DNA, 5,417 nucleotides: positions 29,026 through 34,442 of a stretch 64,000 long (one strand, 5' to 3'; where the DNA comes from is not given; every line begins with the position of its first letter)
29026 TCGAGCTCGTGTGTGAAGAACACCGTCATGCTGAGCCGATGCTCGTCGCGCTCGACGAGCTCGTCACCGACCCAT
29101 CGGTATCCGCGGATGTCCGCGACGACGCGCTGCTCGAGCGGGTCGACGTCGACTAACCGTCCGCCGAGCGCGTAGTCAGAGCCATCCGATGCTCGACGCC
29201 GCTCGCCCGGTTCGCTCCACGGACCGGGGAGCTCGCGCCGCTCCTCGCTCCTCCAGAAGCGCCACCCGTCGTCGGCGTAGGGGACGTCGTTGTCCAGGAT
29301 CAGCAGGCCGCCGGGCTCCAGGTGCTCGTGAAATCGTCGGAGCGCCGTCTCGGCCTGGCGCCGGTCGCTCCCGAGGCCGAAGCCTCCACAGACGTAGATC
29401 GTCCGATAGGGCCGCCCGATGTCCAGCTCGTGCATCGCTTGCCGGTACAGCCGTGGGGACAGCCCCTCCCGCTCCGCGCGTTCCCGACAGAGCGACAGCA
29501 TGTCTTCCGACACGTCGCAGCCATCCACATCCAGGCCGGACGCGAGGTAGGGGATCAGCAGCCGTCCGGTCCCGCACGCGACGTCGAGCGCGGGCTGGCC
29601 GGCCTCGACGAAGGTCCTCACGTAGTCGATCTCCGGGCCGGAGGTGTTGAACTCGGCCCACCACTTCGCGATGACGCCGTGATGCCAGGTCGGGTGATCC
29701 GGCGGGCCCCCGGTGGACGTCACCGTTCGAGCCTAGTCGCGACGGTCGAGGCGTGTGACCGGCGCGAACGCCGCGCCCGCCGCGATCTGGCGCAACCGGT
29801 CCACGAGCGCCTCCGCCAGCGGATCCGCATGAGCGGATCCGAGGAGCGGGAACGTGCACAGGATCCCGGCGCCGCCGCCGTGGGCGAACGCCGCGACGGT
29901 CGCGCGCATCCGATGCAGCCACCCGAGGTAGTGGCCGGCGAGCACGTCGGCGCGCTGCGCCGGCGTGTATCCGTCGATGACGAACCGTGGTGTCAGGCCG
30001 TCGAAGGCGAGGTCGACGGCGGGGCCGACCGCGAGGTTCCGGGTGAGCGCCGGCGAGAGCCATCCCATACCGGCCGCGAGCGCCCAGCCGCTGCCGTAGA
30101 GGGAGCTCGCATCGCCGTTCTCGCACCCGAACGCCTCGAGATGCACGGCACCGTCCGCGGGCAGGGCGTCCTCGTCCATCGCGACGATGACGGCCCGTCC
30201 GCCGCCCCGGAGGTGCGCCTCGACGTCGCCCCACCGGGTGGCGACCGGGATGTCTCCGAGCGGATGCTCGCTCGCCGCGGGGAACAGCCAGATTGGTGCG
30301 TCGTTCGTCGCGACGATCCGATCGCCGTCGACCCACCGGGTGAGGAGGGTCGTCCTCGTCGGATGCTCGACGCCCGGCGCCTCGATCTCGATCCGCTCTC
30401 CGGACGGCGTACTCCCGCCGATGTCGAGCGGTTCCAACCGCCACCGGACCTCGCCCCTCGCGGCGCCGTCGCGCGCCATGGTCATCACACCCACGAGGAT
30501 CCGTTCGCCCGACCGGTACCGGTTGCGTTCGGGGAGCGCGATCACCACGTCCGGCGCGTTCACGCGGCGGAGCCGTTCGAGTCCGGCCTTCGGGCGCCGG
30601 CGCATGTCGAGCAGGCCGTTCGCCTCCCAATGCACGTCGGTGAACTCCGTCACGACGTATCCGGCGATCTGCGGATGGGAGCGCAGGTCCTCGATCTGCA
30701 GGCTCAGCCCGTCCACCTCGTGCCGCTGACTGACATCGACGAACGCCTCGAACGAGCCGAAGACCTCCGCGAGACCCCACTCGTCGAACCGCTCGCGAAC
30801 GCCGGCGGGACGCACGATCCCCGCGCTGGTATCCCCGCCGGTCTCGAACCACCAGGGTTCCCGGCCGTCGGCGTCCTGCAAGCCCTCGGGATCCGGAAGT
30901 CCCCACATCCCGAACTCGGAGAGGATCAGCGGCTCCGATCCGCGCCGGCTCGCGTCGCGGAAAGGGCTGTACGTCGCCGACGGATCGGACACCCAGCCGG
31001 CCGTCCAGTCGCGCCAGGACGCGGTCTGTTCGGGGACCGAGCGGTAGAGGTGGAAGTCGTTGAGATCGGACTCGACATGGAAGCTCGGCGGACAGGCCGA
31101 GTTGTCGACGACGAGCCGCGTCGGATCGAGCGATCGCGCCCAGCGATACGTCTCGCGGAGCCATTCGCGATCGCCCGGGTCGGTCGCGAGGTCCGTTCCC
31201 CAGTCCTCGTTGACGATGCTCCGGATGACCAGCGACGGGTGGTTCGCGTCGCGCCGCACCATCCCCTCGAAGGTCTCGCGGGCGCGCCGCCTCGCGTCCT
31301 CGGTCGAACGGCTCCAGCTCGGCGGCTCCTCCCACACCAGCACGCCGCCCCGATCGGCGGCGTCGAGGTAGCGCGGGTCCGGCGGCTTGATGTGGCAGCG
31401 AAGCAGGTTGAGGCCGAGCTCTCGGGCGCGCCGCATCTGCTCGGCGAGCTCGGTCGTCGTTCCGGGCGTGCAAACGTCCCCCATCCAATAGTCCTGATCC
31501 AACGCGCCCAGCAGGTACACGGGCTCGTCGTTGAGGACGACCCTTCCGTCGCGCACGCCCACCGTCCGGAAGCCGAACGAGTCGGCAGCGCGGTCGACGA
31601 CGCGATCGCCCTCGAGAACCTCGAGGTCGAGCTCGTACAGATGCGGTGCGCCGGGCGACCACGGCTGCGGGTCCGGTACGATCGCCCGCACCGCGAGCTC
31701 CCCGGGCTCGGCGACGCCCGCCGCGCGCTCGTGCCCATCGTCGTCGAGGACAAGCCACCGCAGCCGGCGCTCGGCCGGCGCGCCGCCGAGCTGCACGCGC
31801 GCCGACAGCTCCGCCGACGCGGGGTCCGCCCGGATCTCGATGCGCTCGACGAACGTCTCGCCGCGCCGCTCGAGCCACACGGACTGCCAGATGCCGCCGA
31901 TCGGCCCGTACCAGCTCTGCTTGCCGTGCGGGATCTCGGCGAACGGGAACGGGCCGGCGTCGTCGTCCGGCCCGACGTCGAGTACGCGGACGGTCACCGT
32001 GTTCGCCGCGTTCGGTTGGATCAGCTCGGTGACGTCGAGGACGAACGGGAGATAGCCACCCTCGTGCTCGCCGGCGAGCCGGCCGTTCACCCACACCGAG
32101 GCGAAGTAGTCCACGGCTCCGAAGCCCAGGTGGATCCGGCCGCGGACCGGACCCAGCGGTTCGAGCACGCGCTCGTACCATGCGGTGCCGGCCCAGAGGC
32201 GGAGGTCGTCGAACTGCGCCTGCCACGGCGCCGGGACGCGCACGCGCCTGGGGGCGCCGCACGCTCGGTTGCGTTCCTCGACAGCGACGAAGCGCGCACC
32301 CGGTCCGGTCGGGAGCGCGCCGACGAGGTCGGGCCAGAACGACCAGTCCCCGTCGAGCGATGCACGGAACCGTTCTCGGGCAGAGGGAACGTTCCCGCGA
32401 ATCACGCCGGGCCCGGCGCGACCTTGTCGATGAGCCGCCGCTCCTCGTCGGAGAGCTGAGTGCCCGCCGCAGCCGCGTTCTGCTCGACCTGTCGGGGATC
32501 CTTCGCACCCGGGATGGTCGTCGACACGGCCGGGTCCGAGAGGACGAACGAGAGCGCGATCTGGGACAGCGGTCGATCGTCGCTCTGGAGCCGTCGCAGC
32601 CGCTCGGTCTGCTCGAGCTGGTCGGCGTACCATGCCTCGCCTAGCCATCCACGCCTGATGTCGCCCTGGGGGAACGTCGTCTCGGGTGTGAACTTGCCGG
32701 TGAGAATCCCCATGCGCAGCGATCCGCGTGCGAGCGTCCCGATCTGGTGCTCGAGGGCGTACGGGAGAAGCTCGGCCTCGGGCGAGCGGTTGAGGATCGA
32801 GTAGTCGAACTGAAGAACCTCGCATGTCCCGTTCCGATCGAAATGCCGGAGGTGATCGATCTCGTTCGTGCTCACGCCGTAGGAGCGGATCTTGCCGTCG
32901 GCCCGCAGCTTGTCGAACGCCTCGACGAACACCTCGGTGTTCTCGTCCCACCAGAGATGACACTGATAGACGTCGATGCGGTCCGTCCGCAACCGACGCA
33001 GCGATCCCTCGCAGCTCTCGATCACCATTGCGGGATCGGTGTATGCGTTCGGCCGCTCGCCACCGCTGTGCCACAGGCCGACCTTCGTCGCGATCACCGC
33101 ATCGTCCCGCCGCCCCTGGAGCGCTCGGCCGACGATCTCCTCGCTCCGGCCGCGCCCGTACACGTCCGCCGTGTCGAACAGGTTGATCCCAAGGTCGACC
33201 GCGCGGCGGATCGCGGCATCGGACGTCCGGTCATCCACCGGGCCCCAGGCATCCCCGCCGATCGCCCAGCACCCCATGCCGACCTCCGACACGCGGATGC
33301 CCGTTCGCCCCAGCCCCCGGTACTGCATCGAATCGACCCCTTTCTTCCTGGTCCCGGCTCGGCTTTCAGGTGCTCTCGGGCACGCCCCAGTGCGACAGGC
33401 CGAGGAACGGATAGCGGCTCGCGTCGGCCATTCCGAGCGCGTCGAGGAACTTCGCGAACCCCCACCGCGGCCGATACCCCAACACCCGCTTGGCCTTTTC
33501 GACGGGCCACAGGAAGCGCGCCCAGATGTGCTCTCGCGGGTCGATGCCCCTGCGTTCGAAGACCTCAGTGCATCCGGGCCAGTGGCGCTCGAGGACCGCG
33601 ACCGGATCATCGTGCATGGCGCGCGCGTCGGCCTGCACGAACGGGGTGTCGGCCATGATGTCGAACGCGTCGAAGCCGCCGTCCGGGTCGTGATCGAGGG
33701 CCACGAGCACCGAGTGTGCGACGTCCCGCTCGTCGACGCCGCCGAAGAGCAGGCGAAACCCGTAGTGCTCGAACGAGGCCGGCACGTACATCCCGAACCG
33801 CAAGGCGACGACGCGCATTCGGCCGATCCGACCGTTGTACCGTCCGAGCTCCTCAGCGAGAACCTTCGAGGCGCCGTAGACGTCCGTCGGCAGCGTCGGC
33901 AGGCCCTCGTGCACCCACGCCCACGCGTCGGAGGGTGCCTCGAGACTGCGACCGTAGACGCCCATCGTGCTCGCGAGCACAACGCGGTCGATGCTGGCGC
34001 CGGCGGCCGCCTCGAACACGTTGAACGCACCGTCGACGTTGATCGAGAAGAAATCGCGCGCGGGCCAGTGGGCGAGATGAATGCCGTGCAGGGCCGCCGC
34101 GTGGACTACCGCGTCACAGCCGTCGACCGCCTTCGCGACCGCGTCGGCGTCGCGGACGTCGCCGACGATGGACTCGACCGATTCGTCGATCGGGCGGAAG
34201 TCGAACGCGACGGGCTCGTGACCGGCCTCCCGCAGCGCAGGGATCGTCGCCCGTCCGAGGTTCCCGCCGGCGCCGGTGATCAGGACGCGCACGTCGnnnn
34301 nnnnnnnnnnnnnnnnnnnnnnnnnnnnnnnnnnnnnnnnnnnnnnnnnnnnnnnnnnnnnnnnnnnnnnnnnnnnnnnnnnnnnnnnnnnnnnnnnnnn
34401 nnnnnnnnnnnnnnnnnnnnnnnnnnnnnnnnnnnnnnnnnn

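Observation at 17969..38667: About 20.5-kb carbohydrate-utilisation block bracketed by direct repeats of the tRNA-Arg(CCT) 3' end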

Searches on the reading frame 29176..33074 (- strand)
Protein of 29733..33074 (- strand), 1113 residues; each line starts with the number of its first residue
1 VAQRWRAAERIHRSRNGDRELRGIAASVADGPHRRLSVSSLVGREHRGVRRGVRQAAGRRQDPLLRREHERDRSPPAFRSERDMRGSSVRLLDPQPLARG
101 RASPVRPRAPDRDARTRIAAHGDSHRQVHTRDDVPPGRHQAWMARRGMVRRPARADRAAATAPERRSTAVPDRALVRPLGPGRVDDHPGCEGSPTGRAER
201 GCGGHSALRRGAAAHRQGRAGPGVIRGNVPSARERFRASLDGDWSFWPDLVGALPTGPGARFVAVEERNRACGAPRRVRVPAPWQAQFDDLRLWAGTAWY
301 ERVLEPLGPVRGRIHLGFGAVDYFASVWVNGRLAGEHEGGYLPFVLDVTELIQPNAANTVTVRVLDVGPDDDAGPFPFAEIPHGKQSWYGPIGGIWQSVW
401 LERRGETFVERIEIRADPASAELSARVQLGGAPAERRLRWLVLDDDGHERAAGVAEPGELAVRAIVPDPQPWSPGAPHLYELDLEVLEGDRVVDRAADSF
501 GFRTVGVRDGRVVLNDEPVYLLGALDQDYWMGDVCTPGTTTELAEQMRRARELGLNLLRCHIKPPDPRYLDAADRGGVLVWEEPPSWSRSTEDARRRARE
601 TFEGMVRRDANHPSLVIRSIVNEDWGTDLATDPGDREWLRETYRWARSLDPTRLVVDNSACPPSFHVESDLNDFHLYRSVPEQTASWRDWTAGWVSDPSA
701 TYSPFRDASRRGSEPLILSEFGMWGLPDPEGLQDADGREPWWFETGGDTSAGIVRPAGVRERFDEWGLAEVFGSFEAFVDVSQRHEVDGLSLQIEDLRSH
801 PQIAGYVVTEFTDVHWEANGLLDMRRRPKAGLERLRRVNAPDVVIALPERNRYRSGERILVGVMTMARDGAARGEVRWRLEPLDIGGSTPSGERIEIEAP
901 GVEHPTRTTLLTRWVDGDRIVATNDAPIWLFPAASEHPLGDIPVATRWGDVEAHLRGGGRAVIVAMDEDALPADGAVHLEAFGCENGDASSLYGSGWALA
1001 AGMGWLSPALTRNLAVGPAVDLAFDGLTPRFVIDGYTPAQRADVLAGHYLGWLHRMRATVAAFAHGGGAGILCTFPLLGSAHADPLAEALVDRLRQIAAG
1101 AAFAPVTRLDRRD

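Call 15: search_protein_families(library=pfam, proteins=[window:29733-33074:-, window:29176-32508:-], max_evalue=0.001)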
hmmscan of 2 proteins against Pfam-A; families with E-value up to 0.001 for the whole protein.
window:29733-33074:- (1113 aa): 4 families
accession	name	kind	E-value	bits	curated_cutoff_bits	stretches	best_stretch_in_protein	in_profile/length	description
PF02836.23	Glyco_hydro_2_C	-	4.4e-11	42.9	21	1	506-723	2-212/302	Glycosyl hydrolases family 2, TIM barrel domain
PF02837.24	Glyco_hydro_2_N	-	1.5e-10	41.7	28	1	261-366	32-135/169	Glycosyl hydrolases family 2, sugar binding domain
PF00703.27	Glyco_hydro_2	-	2.4e-10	41.6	23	1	412-503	6-109/109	Glycosyl hydrolases family 2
PF22666.2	Glyco_hydro_2_N2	-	1e-05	26.1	27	1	299-364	51-117/167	Glycosyl hydrolase 2 galactose-binding domain-like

window:29176-32508:- (1110 aa): 0 families

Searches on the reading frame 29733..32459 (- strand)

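Call 75: search_protein_families(library=ncbifam, proteins=[window:29733-32459:-], max_evalue=0.00001)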
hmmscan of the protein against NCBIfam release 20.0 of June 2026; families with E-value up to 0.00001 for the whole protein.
window:29733-32459:- (908 aa): 12 families
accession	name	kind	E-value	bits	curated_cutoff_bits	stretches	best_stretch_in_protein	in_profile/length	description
NF041462.1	GalA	equivalog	1.5e-40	139.1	900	1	93-451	84-434/763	beta-galactosidase GalA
NF007538.0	PRK10150.1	equivalog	4.3e-38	131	544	1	68-450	40-448/607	beta-glucuronidase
NF041463.1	GalB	equivalog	1.6e-27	95.7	900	1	89-451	132-509/869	beta-galactosidase GalB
NF049891.1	Bet1-4galacdseBT4156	equivalog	9.5e-24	83.3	1700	1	108-423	95-413/946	exo-beta-1,4-galactosidase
NF052611.1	beta_gal_Bga2A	equivalog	6.3e-22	77.4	999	1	107-450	130-480/1007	beta-galactosidase, LacZ type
NF050095.1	BetGlucuronLacZ4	equivalog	2.5e-21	75.5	950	2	258-456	237-441/666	beta-glucuronidase LacZ4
NF007666.0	PRK10340.1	equivalog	1.7e-18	65.9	1284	1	109-450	128-472/1030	beta-galactosidase subunit alpha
NF049890.1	Bet1-4galacdseBT4151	equivalog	3.5e-18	64.9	1500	1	88-449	104-473/952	exo-beta-1,4-galactosidase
NF007074.0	PRK09525.1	subfamily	3.2e-16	58.3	1221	1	107-450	138-485/1027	beta-galactosidase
NF049877.1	GlucurArabfur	equivalog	1.2e-15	56.2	1800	1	261-419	606-770/1400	beta-d-glucuronidase/beta-L-arabinofuranosidase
NF041100.1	betagal_LacZ_Ttogales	equivalog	2e-09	35.7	2000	1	108-419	126-443/1090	beta-galactosidase LacZ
NF045579.1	rhamnoside_JR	domain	8.3e-06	26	50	0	67-161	13-110/123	glycosylhydrolase-like jelly roll fold domain-containing protein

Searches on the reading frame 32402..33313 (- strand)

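Call 75: search_protein_families(library=ncbifam, proteins=[window:32402-33313:-], max_evalue=0.00001)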
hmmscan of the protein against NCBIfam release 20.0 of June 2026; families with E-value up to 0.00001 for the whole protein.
window:32402-33313:- (303 aa): 7 families
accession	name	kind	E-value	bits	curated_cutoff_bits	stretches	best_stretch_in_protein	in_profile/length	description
NF049922.1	MethglyxlRedYdjG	equivalog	1.1e-45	156.1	550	1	1-299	6-321/326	NADH-dependent methylglyoxal reductase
TIGR01293.1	Kv_beta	subfamily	6.9e-19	68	365.4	1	1-282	6-300/319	voltage-dependent potassium channel subunit beta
NF007912.0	PRK10625.1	equivalog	2.7e-18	66.5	415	1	6-291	11-330/346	NADP(H)-dependent aldo-keto reductase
NF007695.0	PRK10376.1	subfamily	3.8e-18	65.6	280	1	7-179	16-196/290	oxidoreductase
NF007388.0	PRK09912.1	subfamily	2.5e-17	62.8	448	1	2-297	19-330/346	L-glyceraldehyde 3-phosphate reductase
NF008598.0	PRK11565.1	equivalog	3e-12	46.2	425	1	21-158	21-148/275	2,5-didehydrogluconate reductase DkgA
NF008377.0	PRK11172.1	equivalog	1.5e-08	34.2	327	1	31-156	18-137/267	2,5-didehydrogluconate reductase DkgB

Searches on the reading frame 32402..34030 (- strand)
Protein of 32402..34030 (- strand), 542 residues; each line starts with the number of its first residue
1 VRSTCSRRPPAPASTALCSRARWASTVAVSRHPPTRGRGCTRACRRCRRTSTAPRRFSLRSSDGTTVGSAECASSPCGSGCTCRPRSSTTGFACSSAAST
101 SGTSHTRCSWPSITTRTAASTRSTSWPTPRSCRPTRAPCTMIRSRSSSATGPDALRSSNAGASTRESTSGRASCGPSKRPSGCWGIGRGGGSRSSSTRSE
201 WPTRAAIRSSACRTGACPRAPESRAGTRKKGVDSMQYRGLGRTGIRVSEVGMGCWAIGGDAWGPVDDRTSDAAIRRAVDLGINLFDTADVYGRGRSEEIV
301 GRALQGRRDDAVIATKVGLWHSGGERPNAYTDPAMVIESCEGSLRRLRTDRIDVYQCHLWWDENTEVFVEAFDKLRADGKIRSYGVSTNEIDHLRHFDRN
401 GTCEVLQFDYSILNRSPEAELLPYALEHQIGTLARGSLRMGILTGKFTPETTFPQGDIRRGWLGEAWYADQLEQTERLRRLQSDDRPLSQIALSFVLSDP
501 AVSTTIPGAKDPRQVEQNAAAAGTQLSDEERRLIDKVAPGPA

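Call 16: search_protein_families(library=pfam, proteins=[window:32402-34030:-], max_evalue=0.001)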
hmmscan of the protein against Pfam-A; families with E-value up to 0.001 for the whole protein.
window:32402-34030:- (542 aa): 1 family
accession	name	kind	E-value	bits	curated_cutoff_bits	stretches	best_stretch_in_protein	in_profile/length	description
PF00248.27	Aldo_ket_red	-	1.4e-59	202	24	1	249-537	1-289/291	Aldo/keto reductase family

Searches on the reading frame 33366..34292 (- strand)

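Call 16: search_protein_families(library=pfam, proteins=[window:33366-34292:-], max_evalue=0.001)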
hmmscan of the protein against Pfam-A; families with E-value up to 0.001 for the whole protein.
window:33366-34292:- (308 aa): 7 families
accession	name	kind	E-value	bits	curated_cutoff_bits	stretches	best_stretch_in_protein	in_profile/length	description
PF01370.27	Epimerase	-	1.2e-24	87.6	20.9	1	3-166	1-169/240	NAD dependent epimerase/dehydratase family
PF13460.12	NAD_binding_10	-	2.8e-15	57.1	27.2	1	7-131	1-117/184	NAD(P)H-binding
PF01073.25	3Beta_HSD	-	1.4e-14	54.2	22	1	4-165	1-177/280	3-beta hydroxysteroid dehydrogenase/isomerase family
PF16363.11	GDP_Man_Dehyd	-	3.9e-13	50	27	1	36-159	51-173/332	GDP-mannose 4,6 dehydratase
PF02719.21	Polysacc_synt_2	-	6.9e-13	48.9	20.2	1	38-109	55-128/293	Polysaccharide biosynthesis protein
PF04321.23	RmlD_sub_bind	-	6e-12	45.7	27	1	1-149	1-135/287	RmlD substrate binding domain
PF07993.18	NAD_binding_4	-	7.6e-07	29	20.1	1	50-173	80-211/258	Male sterility protein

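Call 75: search_protein_families(library=ncbifam, proteins=[window:33366-34292:-], max_evalue=0.00001)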
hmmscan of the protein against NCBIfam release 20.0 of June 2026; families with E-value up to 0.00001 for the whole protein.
window:33366-34292:- (308 aa): 16 families
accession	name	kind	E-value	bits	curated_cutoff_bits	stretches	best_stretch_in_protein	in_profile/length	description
NF042422.1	oxyalk_red_OleD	equivalog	1.6e-18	67.2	580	1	1-117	1-118/329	2-alkyl-3-oxoalkanoate reductase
TIGR04180.1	EDH_00030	hypoth_equivalog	2.1e-18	66.5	475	1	35-151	47-157/297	NAD-dependent 4,6-dehydratase LegB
NF041293.1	G6PDh_Azf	equivalog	6.3e-18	65.1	400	1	3-168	5-181/252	NAD-dependent glucose-6-phosphate dehydrogenase Azf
TIGR03466.1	HpnA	hypoth_equivalog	5e-17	61.8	367.65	1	1-149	1-151/327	hopanoid-associated sugar epimerase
NF042423.1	oxyalk_red_Shew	equivalog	8e-16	58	580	1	2-165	10-170/331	2-alkyl-3-oxoalkanoate reductase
TIGR03589.1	PseB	equivalog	2.6e-13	49.6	407.75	1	37-109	53-125/324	UDP-N-acetylglucosamine 4,6-dehydratase (inverting)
TIGR01179.1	galE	equivalog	3.1e-13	49.3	262.3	1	2-166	1-173/332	UDP-glucose 4-epimerase GalE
NF004520.0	PRK05865.1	equivalog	5.7e-13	47.6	1509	1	1-109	1-103/854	sugar epimerase family protein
NF052578.1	StrlDmthSdmBMthl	equivalog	1.3e-12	48.1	600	1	1-147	1-148/328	sterol demethylase protein SdmB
NF043036.1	ErythonDh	equivalog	3.9e-09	36.1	325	1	1-157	1-167/321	D-erythronate dehydrogenase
TIGR01214.1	rmlD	equivalog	1.5e-08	34.1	224.05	1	2-149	1-134/285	dTDP-4-dehydrorhamnose reductase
NF007956.0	PRK10675.1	subfamily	1.6e-08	34.1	394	1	1-149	1-159/338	UDP-glucose 4-epimerase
TIGR04130.1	FnlA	equivalog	7.4e-08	31.7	730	1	40-109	55-124/337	UDP-N-acetylglucosamine 4,6-dehydratase/5-epimerase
NF058621.1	DiazavRedAvaA7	equivalog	2.6e-07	30.6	400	1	1-108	1-113/304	3-diazoavenalumate denitrifying reductase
TIGR02622.1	CDP_4_6_dhtase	equivalog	2.1e-06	27.1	278.45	0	26-147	41-162/352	CDP-glucose 4,6-dehydratase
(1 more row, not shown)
